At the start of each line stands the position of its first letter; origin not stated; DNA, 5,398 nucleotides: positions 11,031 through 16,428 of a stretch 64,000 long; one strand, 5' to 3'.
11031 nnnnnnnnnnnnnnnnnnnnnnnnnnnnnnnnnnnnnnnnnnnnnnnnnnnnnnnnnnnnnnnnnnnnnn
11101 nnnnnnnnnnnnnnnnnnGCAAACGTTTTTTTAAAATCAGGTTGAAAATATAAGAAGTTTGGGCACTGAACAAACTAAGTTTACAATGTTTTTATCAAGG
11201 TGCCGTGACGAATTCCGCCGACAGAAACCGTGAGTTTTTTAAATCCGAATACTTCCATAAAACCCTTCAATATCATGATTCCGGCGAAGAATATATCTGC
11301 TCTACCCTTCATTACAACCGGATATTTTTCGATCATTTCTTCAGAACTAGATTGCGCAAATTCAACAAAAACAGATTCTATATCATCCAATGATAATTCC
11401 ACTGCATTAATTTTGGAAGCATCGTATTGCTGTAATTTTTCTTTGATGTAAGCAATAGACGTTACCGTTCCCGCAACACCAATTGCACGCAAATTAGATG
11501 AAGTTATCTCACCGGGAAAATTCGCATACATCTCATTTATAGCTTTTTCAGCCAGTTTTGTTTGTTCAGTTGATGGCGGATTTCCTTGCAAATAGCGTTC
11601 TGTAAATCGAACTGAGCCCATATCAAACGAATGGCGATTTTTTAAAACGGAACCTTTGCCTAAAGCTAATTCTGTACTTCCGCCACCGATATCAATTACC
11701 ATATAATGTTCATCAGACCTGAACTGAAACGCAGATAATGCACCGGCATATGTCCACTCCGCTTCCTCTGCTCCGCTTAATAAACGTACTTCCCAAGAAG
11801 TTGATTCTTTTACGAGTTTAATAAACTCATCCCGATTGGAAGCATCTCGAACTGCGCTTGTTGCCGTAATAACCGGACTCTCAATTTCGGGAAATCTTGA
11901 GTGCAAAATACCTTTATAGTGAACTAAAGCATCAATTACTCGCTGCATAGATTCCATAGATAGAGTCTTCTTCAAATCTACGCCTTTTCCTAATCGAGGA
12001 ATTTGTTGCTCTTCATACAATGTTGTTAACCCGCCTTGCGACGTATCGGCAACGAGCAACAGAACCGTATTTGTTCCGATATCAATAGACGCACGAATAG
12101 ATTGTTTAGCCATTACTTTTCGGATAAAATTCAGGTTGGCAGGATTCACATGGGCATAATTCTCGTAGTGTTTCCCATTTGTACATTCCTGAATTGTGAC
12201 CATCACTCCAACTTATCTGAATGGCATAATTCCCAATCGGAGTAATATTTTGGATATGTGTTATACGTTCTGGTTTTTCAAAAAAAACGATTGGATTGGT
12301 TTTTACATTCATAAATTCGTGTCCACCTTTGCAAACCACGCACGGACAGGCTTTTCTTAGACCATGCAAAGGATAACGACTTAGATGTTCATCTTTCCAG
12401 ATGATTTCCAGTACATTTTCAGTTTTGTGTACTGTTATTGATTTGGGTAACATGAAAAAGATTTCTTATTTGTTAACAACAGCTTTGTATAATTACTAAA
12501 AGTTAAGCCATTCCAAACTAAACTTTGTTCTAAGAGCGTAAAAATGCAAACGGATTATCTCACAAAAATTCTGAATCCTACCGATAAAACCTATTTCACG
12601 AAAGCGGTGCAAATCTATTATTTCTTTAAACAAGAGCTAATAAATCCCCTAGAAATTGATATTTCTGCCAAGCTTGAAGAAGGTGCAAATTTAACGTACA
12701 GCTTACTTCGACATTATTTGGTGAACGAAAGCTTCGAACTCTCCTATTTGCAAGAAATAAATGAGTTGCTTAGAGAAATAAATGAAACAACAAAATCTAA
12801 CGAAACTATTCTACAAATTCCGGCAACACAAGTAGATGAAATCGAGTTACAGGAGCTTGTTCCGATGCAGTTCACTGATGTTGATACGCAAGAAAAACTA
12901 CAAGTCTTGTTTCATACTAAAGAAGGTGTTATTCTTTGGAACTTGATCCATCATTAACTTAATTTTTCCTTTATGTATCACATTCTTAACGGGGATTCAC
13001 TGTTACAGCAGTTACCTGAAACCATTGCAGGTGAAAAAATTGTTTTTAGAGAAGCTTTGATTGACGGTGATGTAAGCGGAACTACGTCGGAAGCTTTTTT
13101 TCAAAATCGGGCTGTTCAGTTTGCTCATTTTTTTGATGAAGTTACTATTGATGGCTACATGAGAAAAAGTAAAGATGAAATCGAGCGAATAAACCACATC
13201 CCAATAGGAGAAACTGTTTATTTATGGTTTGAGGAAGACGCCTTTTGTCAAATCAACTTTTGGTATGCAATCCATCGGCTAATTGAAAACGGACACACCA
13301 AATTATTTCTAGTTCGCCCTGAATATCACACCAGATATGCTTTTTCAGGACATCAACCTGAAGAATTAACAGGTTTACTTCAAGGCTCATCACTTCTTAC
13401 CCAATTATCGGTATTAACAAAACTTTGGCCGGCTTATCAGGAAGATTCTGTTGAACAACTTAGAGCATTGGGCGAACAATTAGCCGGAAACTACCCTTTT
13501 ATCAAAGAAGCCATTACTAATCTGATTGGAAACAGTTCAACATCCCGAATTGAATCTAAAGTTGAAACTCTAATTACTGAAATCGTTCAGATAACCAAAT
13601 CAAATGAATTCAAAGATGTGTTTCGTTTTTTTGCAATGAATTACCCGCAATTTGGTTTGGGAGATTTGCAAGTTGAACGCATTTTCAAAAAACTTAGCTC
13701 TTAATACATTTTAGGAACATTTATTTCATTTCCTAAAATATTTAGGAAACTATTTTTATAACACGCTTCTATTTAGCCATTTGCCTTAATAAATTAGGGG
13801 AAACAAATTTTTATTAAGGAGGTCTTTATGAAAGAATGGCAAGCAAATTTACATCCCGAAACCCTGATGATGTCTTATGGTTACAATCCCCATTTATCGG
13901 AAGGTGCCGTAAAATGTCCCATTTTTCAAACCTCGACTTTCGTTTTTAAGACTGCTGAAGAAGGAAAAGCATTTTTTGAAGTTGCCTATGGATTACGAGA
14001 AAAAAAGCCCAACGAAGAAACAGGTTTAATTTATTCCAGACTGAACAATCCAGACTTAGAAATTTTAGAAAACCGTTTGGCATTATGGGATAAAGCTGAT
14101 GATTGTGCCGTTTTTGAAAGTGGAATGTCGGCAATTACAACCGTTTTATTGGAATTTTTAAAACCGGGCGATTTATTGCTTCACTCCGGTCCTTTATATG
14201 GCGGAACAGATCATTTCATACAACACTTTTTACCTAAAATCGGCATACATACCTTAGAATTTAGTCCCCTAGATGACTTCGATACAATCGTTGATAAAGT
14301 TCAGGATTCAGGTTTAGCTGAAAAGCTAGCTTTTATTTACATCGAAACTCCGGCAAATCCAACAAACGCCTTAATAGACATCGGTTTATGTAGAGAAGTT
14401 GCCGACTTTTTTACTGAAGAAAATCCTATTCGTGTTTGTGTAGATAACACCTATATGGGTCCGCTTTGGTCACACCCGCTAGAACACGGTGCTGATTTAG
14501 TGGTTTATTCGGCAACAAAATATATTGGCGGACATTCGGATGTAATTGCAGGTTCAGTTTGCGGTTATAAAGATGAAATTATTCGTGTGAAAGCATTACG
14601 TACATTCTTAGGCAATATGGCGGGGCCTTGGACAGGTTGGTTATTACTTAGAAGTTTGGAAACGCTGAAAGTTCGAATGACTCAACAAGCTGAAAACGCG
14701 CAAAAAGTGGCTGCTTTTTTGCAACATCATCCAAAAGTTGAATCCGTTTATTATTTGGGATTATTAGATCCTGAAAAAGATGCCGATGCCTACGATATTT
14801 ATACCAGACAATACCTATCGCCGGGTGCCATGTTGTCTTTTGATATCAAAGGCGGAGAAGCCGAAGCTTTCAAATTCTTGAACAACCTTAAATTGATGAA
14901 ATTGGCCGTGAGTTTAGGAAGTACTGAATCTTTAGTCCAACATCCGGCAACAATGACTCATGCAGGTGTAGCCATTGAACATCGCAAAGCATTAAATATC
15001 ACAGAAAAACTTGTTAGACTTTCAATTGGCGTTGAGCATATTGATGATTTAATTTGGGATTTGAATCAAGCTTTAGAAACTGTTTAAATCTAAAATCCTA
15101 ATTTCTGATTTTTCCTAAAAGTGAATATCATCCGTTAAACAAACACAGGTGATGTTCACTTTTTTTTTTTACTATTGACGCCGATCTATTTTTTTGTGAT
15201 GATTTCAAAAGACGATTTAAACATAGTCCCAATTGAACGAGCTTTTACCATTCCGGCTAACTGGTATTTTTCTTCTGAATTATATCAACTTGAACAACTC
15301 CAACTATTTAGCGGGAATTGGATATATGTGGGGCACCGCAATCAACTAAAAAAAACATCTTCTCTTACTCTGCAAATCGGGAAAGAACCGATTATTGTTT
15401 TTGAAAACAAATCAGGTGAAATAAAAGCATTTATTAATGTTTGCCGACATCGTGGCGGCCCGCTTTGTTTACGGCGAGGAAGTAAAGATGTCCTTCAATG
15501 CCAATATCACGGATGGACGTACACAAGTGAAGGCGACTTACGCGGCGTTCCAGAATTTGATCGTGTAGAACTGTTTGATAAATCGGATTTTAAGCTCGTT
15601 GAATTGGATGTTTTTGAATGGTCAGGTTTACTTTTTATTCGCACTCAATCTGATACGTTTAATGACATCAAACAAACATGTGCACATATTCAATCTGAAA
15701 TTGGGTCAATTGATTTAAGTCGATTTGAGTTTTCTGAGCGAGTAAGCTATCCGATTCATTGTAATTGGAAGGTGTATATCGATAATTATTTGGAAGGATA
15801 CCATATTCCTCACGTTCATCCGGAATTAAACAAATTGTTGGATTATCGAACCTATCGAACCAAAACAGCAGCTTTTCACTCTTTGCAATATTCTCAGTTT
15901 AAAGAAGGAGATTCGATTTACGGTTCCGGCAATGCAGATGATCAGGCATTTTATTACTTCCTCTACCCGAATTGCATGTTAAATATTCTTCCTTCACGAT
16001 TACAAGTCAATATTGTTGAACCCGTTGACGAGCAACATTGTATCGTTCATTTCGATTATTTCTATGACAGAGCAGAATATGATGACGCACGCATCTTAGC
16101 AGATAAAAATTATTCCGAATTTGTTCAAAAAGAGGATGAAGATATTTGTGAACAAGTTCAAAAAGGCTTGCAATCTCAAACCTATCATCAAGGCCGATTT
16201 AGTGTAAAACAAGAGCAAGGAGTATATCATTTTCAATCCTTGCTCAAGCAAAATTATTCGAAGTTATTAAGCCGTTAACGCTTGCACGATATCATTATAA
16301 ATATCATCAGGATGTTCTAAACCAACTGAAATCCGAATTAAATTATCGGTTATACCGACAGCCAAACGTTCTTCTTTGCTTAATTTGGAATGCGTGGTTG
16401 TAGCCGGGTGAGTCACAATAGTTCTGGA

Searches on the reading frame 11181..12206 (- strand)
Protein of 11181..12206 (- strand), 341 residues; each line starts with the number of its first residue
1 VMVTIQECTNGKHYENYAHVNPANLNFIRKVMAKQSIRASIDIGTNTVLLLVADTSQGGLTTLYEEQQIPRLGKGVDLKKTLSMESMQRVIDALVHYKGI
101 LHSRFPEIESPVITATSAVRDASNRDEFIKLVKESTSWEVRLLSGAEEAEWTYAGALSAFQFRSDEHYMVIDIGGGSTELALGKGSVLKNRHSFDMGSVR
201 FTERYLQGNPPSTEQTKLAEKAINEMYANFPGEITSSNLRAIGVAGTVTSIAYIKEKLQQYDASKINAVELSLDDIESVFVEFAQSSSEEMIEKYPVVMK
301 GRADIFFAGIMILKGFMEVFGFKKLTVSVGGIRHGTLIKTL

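Call 54: search_protein_families(library=pfam, proteins=[window:11181-12206:-], max_evalue=0.00001)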
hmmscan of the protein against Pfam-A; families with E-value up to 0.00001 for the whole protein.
window:11181-12206:- (341 aa): 1 family
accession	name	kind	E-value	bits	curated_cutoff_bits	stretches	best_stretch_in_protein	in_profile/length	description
PF02541.22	Ppx-GppA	-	5.5e-55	187.3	27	1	52-339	2-280/285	Ppx/GppA phosphatase family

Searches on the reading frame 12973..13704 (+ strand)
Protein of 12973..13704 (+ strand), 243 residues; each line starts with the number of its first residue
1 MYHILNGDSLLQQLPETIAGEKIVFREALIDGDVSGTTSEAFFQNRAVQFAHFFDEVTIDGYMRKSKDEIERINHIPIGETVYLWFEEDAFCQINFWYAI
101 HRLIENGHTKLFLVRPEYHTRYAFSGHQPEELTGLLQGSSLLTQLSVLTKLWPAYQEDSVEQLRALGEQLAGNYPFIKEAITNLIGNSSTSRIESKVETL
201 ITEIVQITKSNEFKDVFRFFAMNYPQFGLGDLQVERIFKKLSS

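Call 54: search_protein_families(library=pfam, proteins=[window:12973-13704:+], max_evalue=0.00001)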
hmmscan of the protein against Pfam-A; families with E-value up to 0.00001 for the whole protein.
window:12973-13704:+ (243 aa): 1 family
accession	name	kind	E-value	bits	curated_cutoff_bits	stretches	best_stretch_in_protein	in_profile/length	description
PF08874.15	DUF1835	-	7.9e-06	26.4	21.1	0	3-103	2-110/122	Domain of unknown function (DUF1835)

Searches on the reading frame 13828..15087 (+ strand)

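Call 54: search_protein_families(library=pfam, proteins=[window:13828-15087:+], max_evalue=0.00001)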
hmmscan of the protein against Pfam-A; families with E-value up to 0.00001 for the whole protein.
window:13828-15087:+ (419 aa): 1 family
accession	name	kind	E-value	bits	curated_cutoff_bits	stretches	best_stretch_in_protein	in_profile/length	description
PF01053.26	Cys_Met_Meta_PP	-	4.8e-115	384.6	27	1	11-417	1-381/381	Cys/Met metabolism PLP-dependent enzyme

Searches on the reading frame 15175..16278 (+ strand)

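Call 54: search_protein_families(library=pfam, proteins=[window:15175-16278:+], max_evalue=0.00001)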
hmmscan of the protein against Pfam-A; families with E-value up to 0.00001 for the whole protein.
window:15175-16278:+ (367 aa): 3 families
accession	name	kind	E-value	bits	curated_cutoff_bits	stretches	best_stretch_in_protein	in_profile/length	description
PF00848.25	Ring_hydroxyl_A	-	3.3e-33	115.8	24.9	1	184-360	4-205/208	Ring hydroxylating alpha subunit (catalytic domain)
PF00355.32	Rieske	-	6.6e-22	77.7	20.3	1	48-133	1-86/88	Rieske [2Fe-2S] domain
PF19112.6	VanA_C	-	2.4e-06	28.3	23.5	0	277-359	107-189/193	Vanillate O-demethylase oxygenase C-terminal domain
